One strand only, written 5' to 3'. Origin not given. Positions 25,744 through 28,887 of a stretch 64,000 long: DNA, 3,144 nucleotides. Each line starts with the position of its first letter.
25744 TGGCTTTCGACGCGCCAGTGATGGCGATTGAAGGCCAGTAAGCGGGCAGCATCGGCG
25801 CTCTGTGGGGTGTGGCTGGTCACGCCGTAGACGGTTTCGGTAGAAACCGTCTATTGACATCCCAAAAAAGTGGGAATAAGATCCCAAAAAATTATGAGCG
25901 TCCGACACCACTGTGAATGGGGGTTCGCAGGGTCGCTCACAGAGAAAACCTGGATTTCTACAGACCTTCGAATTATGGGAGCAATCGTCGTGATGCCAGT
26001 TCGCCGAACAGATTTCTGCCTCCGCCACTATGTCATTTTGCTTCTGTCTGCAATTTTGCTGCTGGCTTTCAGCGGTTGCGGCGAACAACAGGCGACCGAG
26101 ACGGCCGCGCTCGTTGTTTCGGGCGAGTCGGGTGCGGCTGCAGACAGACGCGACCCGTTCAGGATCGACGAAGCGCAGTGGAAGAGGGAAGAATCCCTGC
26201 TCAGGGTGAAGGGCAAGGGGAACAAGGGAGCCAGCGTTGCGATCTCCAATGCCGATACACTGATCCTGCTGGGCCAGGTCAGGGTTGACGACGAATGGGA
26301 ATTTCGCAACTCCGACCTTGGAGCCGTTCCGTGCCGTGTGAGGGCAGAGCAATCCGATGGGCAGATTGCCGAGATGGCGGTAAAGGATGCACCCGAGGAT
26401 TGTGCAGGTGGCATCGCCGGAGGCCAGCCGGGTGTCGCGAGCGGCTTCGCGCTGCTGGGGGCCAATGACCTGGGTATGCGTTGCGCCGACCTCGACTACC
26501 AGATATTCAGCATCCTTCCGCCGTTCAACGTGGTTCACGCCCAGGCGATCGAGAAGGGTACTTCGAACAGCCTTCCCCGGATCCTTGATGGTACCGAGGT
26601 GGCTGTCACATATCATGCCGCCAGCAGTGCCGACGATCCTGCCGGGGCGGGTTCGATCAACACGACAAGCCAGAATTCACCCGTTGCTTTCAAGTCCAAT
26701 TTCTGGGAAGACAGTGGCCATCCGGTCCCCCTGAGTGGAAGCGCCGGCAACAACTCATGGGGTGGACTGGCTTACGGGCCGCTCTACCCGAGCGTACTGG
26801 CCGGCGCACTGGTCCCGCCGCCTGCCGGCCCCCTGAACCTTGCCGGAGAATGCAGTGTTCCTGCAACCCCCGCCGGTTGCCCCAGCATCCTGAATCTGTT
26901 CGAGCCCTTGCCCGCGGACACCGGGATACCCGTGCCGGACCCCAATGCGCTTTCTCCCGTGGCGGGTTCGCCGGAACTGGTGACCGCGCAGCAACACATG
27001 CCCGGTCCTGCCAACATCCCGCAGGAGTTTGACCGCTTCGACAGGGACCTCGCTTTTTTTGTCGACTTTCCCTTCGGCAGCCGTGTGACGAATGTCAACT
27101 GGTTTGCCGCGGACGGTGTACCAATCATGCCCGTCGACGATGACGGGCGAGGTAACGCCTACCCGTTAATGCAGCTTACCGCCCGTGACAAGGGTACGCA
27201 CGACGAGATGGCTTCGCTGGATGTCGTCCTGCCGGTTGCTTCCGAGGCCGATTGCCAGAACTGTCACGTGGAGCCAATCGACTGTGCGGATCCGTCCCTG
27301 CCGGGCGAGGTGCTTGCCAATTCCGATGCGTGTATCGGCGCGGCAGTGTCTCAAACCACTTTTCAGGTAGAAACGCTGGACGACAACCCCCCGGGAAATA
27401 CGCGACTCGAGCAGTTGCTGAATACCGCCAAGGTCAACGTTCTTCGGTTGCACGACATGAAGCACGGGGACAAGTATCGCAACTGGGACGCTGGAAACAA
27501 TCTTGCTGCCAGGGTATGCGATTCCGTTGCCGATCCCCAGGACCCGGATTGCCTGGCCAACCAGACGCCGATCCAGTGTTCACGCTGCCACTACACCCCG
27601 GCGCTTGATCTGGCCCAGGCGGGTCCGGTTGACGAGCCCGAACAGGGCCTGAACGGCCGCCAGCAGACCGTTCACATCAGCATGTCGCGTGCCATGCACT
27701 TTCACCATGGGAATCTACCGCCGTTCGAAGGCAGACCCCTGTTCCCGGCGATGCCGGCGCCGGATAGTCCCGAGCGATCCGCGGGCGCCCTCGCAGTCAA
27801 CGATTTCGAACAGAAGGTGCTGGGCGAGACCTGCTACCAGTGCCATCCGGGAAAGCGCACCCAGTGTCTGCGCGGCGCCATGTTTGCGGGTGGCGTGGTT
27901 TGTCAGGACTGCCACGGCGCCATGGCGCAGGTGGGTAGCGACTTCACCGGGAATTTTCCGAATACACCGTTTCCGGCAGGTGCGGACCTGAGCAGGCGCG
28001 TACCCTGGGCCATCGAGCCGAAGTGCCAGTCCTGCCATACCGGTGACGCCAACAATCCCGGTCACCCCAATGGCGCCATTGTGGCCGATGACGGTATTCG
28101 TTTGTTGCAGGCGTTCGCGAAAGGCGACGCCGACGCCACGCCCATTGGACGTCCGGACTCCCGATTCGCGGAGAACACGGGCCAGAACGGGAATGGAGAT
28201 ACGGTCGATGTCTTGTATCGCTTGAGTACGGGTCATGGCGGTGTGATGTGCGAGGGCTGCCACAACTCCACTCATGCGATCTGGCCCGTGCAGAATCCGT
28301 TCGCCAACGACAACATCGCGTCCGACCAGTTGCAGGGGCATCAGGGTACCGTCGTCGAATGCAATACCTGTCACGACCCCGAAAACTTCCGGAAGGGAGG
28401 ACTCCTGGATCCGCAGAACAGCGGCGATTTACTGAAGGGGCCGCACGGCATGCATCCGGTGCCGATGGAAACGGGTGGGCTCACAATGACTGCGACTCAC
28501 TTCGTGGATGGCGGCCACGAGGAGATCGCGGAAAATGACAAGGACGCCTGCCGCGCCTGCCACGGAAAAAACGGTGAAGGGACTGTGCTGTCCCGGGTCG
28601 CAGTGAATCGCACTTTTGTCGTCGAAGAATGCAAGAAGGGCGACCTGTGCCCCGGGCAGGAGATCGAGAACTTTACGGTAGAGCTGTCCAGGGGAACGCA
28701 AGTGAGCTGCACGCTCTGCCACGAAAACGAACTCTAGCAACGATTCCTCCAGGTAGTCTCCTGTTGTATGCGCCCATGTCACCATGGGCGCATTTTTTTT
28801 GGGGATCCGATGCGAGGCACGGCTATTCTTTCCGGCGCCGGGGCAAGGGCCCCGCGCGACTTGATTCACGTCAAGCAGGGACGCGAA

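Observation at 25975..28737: Unusual 920-aa nonaheme cytochrome c lipoprotein with a large heme-free N-terminal domain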

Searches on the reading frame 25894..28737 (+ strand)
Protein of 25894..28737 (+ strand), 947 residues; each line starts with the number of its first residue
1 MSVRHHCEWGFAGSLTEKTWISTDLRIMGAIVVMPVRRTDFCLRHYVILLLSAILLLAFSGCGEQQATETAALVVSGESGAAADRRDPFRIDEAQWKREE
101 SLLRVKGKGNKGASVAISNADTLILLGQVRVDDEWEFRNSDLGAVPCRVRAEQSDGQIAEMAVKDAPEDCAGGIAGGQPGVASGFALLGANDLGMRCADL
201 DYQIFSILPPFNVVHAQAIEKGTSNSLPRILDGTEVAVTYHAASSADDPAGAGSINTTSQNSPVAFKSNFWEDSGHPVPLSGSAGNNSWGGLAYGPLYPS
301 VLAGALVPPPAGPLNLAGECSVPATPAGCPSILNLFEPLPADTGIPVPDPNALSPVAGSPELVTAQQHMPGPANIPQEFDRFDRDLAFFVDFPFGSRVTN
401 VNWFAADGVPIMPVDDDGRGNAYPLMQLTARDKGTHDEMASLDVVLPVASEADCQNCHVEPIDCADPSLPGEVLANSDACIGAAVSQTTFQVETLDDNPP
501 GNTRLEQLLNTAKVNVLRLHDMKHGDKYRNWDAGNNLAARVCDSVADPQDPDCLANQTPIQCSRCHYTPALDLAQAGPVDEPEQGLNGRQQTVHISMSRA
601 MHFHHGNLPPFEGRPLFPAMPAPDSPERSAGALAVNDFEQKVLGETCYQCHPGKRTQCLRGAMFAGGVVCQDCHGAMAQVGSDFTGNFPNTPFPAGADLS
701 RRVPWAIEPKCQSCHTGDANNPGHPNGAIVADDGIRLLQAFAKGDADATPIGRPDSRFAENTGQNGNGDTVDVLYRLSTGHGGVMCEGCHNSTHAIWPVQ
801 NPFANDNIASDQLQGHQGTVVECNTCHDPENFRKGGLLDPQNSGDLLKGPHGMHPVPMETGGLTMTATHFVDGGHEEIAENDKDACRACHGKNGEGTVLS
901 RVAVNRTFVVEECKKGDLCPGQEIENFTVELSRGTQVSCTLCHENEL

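Call 4: search_protein_families(library=pfam, proteins=[window:25975-28737:+], max_evalue=1)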
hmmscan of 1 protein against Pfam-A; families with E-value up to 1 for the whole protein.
window:25975-28737:+ (920 aa): 5 families
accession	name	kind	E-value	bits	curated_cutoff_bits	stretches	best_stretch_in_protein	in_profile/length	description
PF14522.11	Cytochrome_C7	-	5.8e-08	32.9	24.8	3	755-863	12-66/67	Cytochrome c7 and related cytochrome c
PF14537.11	Cytochrom_c3_2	-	0.00017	22.4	25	1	617-691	6-67/79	Cytochrome c3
PF22113.1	Mtrc-MtrF_II-IV_dom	-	0.0091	16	30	1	759-918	9-129/176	Outer membrane cytochrome MtrC/MtrF-like, domains II/IV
PF09699.15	Paired_CXXCH_1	-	0.051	13.7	20.6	0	795-812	8-25/41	Doubled CXXCH motif (Paired_CXXCH_1)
PF21166.2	LSM12_LSM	-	0.072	13.2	29.5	0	791-801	7-17/60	LSM12, LSM domain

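Call 5: search_protein_families(library=ncbifam, proteins=[window:25975-28737:+], max_evalue=1)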
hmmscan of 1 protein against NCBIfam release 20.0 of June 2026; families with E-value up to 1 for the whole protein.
window:25975-28737:+ (920 aa): 0 families

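Call 6: find_homologous_proteins(query=window:25975-28734:+)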
Query window:25975-28734:+ (920 aa): 538 proteins with E <= 0.001 among 8000 candidates; the best 120 are listed.
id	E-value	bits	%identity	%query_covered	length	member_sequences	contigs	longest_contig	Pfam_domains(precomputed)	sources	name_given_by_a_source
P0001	0.0e+0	1124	60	95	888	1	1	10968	PF14522.12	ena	-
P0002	0.0e+0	1118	60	93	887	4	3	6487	PF14522.12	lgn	-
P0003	0.0e+0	1116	58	98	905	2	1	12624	PF14537.12,PF14522.12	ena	-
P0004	0.0e+0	1085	60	92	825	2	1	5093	PF14522.12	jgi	jgi:hypothetical protein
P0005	0.0e+0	1081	59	95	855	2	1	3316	PF14522.12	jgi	-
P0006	0.0e+0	1079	100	52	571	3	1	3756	-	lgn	-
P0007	0.0e+0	1069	58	93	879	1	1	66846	PF14522.12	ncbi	-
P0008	0.0e+0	1058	56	95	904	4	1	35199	PF14537.12,PF14522.12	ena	-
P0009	0.0e+0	1047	58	95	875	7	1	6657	PF14522.12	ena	-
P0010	0.0e+0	1041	56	93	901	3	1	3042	PF14522.12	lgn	-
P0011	0.0e+0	1039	58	93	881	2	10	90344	PF14522.12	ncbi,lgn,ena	-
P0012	0.0e+0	1036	58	94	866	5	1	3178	PF14522.12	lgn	-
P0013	0.0e+0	1035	56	98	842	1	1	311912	PF14537.12,PF14522.12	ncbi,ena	-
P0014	0.0e+0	1033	58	95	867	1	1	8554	PF14522.12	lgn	-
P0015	0.0e+0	1031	58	93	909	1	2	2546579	PF14522.12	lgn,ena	-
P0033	7.3e-285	966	59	83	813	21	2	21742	PF14522.12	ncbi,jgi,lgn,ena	ncbi:cytochrome C [Pseudomonadota bacterium]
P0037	7.2e-281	953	53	93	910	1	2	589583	PF14537.12,PF14522.12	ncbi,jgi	jgi:hypothetical protein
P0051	8.1e-271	920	58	83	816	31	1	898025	PF14522.12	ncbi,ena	-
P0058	1.4e-264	899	55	83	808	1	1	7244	PF14522.12,PF22113.2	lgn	-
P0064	4.5e-261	887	52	93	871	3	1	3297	PF14537.12,PF14522.12,PF22113.2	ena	-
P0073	8.6e-257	873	56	83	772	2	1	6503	PF14537.12,PF14522.12,PF22113.2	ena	-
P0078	5.0e-255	867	57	83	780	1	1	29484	PF14537.12,PF14522.12,PF22113.2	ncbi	-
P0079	9.9e-255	866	57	83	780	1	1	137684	PF14537.12,PF14522.12,PF22113.2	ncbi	-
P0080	2.2e-254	865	57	83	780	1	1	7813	PF14537.12,PF14522.12,PF22113.2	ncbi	-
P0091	2.8e-252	858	52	96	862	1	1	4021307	PF14537.12,PF14522.12,PF22113.2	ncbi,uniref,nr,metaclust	ncbi:hypothetical protein [Magnetospira sp. QH-2]|uniref:hypothetical protein n=1 Tax=Magnetospira s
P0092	2.7e-251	855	55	83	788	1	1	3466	PF14522.12,PF22113.2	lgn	-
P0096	3.3e-250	851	56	83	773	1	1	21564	PF14537.12,PF14522.12,PF22113.2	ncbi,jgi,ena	-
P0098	6.8e-250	850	49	98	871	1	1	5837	PF14537.12,PF14522.12,PF22113.2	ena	-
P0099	3.1e-249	848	54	83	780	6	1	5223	PF14537.12,PF14522.12,PF22113.2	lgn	-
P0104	1.3e-247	843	53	83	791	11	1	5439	PF14537.12,PF14522.12,PF22113.2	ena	-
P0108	4.5e-246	838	53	83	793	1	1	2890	PF14537.12,PF14522.12,PF22113.2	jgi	-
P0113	7.0e-243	827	53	83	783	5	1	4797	PF14537.12,PF14522.12,PF22113.2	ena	-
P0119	6.9e-239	814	54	84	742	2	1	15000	PF14537.12,PF14522.12,PF22113.2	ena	-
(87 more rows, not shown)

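Call 7: search_solved_structures(query=window:25975-28734:+, max_evalue=1, show_alignments=2)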
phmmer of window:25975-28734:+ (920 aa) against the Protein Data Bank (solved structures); distinct sequences matched with E-value up to 1: 0.

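Call 11: find_encoding_contigs(protein=P0091, flank=10000, max_places=2)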
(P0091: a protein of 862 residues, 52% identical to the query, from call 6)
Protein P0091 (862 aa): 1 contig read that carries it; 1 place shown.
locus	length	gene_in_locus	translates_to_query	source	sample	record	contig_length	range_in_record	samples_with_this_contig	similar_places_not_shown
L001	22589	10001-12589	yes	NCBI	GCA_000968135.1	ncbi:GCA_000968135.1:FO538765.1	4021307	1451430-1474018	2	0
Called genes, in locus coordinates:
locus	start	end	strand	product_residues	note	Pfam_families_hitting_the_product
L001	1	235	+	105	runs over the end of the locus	-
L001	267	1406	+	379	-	-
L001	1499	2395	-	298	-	-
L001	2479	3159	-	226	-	PF16998:17kDa_Anti_2 (weak)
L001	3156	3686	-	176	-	PF04542:Sigma70_r2, PF22029:PhyR_sigma2, PF08281:Sigma70_r4_2, PF04545:Sigma70_r4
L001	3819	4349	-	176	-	PF01478:Peptidase_A24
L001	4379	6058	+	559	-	PF05157:MshEN, PF00437:T2SSE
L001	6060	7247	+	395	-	PF28597:T2SSF_N, PF00482:T2SSF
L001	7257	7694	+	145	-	PF07963:N_methyl (weak), PF08334:T2SSG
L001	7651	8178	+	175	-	PF07963:N_methyl (weak), PF12019:GspH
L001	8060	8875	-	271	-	PF21687:T2SSK_1st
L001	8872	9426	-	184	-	PF07963:N_methyl (weak)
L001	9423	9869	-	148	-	PF07963:N_methyl (weak)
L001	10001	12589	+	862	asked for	PF14522:Cytochrome_C7 (faint), PF14537:Cytochrom_c3_2 (faint), PF22113:Mtrc-MtrF_II-IV_dom (faint)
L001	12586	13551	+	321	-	PF05137:PilN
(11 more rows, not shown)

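Call 12: find_encoding_contigs(protein=P0015, flank=10000, max_places=2)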
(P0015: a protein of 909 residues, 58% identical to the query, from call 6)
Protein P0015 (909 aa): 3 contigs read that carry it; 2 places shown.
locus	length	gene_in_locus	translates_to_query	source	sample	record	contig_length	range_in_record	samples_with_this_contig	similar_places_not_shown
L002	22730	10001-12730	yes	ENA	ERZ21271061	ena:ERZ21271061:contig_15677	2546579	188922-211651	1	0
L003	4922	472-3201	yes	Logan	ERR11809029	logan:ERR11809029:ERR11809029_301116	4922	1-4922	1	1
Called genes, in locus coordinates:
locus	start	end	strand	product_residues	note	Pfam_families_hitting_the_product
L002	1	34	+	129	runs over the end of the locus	PF01196:Ribosomal_L17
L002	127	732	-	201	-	-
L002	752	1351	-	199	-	-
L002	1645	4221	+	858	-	PF00690:Cation_ATPase_N, PF00122:E1-E2_ATPase, PF00702:Hydrolase, PF13246:Cation_ATPase, PF00689:Cation_ATPase_C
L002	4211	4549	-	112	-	-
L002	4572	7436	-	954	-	PF00005:ABC_tran (faint), PF02463:SMC_N (faint), PF03193:RsgA_GTPase (faint), PF13191:AAA_16 (faint), PF13476:AAA_23 (faint), PF13555:AAA_29 (faint), PF17760:UvrA_inter, PF17755:UvrA_DNA-bind, +2 more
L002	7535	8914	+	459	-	PF00083:Sugar_tr, PF07690:MFS_1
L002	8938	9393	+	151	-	PF00436:SSB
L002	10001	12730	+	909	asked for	PF14522:Cytochrome_C7 (faint)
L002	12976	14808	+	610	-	PF13522:GATase_6, PF13537:GATase_7, PF01380:SIS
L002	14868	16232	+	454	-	PF00919:UPF0004, PF04055:Radical_SAM, PF01938:TRAM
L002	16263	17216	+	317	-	PF02562:PhoH, PF13245:AAA_19 (weak), PF13604:AAA_30 (weak)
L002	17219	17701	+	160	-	PF02130:YbeY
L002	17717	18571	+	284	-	PF21917:NMB0537_N, PF00571:CBS (weak), PF03471:CorC_HlyC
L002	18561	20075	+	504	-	PF20154:LNT_N, PF00795:CN_hydrolase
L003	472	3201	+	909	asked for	PF14522:Cytochrome_C7 (faint)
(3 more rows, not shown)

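Call 17: find_related_loci(query=A1, collection=genome_contigs, flank=10000)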
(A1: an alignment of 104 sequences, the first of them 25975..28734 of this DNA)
Query A1 (920 aa) in genome_contigs; peptide patterns used: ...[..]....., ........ (x = any residue, [..] = any of these).
599 stretches matched a pattern (row limit reached: there are more); 596 encode a relative of the query (tblastn E <= 1e-3); the best 80 are kept; 79 distinct loci.
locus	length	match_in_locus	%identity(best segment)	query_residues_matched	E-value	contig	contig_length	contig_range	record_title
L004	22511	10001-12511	56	15-920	0e+0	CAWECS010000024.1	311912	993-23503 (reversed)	MAG: uncultured Gammaproteobacteria bacterium isolate MFD03551.bin.2.28 genome assembly, contig: contig_87722, whole gen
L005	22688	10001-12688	56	7-920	0e+0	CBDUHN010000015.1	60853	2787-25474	MAG TPA_asm: uncultured Gammaproteobacteria bacterium isolate SRR22808126_binner12_Refined_108 genome assembly, contig:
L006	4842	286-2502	62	156-920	0e+0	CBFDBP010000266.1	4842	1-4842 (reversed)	MAG TPA_asm: uncultured Gammaproteobacteria bacterium isolate SRR26215676_binner12_Refined_43 genome assembly, contig: E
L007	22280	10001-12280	57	131-920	0e+0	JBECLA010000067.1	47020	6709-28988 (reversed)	MAG: Thiohalomonadales bacterium isolate ETDI94 k127_814737, whole genome shotgun sequence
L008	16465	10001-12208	59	158-920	0e+0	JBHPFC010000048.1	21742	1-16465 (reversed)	Pseudomonadota bacterium isolate SAG AM-311-I13 NODE_48_length_21742_cov_29.763729, whole genome shotgun sequence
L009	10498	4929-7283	53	47-920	0e+0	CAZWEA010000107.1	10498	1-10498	MAG TPA_asm: uncultured Cocleimonas sp. isolate SRP128015_co1_179 genome assembly, contig: NODE_10222_length_10498_cov_9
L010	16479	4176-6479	53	62-920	0e+0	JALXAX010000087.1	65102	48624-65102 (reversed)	MAG: Thiotrichaceae bacterium isolate T2_metabat2_scaf2bin.050 T2_NODE_227_length_65102_cov_4.220208, whole genome shotg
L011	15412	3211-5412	57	158-920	0e+0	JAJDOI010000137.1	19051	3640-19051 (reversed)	MAG: Thiogranum sp. isolate MASpbin.12 k141_2804930, whole genome shotgun sequence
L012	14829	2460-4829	50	62-920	0e+0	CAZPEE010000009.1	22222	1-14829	MAG TPA_asm: uncultured Cocleimonas sp. isolate SRP163575_co2_284 genome assembly, contig: NODE_2734_length_22222_cov_8.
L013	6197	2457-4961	49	22-920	0e+0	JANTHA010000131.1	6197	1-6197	MAG: Thiotrichaceae bacterium isolate bin10096 c_000000015138, whole genome shotgun sequence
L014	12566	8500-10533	56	154-920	0e+0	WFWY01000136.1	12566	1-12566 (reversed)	MAG: Thiotrichaceae bacterium isolate S141_29 k151_354912, whole genome shotgun sequence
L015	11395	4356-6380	55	158-920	0e+0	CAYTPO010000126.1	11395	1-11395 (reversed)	MAG TPA_asm: uncultured Thiotrichales bacterium isolate binchicken_co219_177 genome assembly, contig: k141_314012, whole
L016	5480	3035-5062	56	158-920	0e+0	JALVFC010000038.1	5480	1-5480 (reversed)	MAG: Thiotrichaceae bacterium isolate 134-614_metabat2_scaf2bin.146 134-614_scaffold_12608_c1, whole genome shotgun sequ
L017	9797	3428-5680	55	158-918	0e+0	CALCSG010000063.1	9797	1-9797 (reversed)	MAG TPA_asm: uncultured Gammaproteobacteria bacterium isolate ERR2206791_bin.50_CONCOCT_v1.1_MAG genome assembly, contig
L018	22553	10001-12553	52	38-920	0e+0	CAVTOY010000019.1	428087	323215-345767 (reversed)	MAG: uncultured Gammaproteobacteria bacterium isolate MFD03804.bin.2.2 genome assembly, contig: contig_63165, whole geno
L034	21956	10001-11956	48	158-920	0e+0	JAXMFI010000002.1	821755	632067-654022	MAG: Burkholderiales bacterium isolate STL-PRO83 C1.269.fa-2, whole genome shotgun sequence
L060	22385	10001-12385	42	60-920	0e+0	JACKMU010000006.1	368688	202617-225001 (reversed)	MAG: Chromatiaceae bacterium isolate HK-STAS-PROT-126 HK-STAS-PROT-126_6, whole genome shotgun sequence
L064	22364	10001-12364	41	62-920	8e-180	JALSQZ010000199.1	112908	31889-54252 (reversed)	MAG: Sedimenticola sp. isolate 356-308_maxbin2_scaf2bin.147 356-308_scaffold_76_c1, whole genome shotgun sequence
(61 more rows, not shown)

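Call 23: predict_structure(alignment_id=A1)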
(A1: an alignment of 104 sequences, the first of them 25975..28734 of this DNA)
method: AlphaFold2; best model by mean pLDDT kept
length: 920 residues; sequences in the alignment: 104
mean_pLDDT: 80.8   pTM: 0.79
mean pLDDT of the five models: 80.8, 80.4, 80.3, 75.5, 72.4
residues with pLDDT >= 90: 410; 70-90: 328; 50-70: 83; < 50: 99
segments of 3 or more residues with pLDDT < 50: 1-19, 28-56, 146-154, 684-686, 808-841
pLDDT, mean of each block of 10 residues (from residue 1): 34 40 51 38 31 48 96 96 96 87 96 92 93 92 55 64 72 87 88 85 94 92 88 91 96 94 95 93 88 88 95 93 93 94 96 94 91 92 92 89 95 91 78 93 80 84 93 92 94 96 93 95 94 93 88 94 94 92 92 88 70 81 60 60 84 91 91 80 59 82 82 86 77 78 81 77 66 71 80 76 57 44 47 42 63 75 72 73 80 84 78 72
secondary structure, 60 per line:
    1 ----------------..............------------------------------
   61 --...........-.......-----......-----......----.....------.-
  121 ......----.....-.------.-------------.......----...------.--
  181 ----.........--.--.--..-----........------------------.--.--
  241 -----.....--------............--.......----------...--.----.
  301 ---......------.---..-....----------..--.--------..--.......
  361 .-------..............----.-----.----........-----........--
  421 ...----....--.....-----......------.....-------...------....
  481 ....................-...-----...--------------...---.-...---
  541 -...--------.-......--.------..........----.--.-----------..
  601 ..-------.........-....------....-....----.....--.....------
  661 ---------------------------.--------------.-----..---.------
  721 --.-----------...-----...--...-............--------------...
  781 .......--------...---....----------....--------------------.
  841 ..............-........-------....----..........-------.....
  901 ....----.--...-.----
elements in order (helices of 4 or more, strands of 3 or more residues): H17-30 E63-70 E75-81 E87-92 E98-103 E108-112 E121-126 E131-135 E158-164 E169-171 E185-193 E209-216 E246-250 E259-261 H262-270 H274-279 H305-309 H323-326 E354-361 E369-382 E398-405 E411-418 E421-423 H428-431 H434-438 H444-449 H456-460 H477-500 E502-504 E510-512 H555-560 H570-579 H599-602 H610-618 H620-623 H630-633 H635-638 H643-647 H650-654 E735-737 E743-745 H759-763 H778-787 H802-805 H816-819 H840-854 H856-863 E879-888 E896-904

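Call 26: fold_search(model_id=the predicted structure, library=pdb)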
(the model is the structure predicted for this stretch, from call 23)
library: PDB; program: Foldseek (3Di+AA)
matches with E <= 10: 905; with E <= 0.001: 0
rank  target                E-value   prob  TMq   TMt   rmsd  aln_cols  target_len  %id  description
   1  2yn3_A                3.7e-03  0.33  0.07  0.20  27.5       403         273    8  Structural insight into the giant calcium-binding adhesin SiiE: implications for the adhesion of Salmonella enterica t (released 2013-04-03)
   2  2yn5_B                6.4e-03  0.25  0.07  0.19  22.8       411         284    9  Structural insight into the giant calcium-binding adhesin SiiE: implications for the adhesion of Salmonella enterica t (released 2013-04-03)
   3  2yn5_A                7.5e-03  0.25  0.07  0.19  28.7       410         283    9  Structural insight into the giant calcium-binding adhesin SiiE: implications for the adhesion of Salmonella enterica t (released 2013-04-03)
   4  2yn3_D                1.6e-02  0.92  0.07  0.26  15.0       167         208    8  Structural insight into the giant calcium-binding adhesin SiiE: implications for the adhesion of Salmonella enterica t (released 2013-04-03)
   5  9leg_B                1.6e-02  0.69  0.06  0.11  20.4       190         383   13  AMO complex (released 2026-02-04)
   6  9qk2_F                1.9e-02  0.11  0.08  0.11  22.4       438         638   10  Structure of the Complement classical and lectin pathway C3 convertase in complex with substrate C3 (released 2025-12-24)
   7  4ypj_A                2.2e-02  0.75  0.07  0.08  14.2       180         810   11  X-ray Structure of The Mutant of Glycoside Hydrolase (released 2015-04-29)
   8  2yn3_C                2.6e-02  0.18  0.07  0.19  24.9       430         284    6  Structural insight into the giant calcium-binding adhesin SiiE: implications for the adhesion of Salmonella enterica t (released 2013-04-03)
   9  5jpm_A                2.6e-02  0.15  0.10  0.13  23.6       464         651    9  Structure of the complex of human complement C4 with MASP-2 rebuilt using iMDFF (released 2016-08-10)
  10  1l9m_B                2.9e-02  0.21  0.06  0.08  15.3       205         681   13  Three-dimensional structure of the human transglutaminase 3 enzyme: binding of calcium ions change structure for activ (released 2002-05-29)
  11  9pxf_A                3.1e-02  0.57  0.06  0.12  18.9       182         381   11  Ammonia monooxygenase in native membranes from N. briensis (released 2026-01-28)
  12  1oll                  3.3e-02  0.80  0.07  0.29  14.8       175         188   10  Extracellular region of the human receptor NKp46 (released 2003-09-04)
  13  6za2_A                3.3e-02  0.07  0.06  0.06  20.9       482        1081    9  Crystal structure of dimeric latent PorU from Porphyromonas gingivalis (released 2021-09-29)
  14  8wm1_A                3.6e-02  0.98  0.06  0.12   4.7        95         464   13  DHS dehydratase (released 2024-10-02)
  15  9cl6_A                3.6e-02  0.77  0.07  0.13  18.6       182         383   14  Ammonia monooxygenase in native membranes (released 2025-01-08)
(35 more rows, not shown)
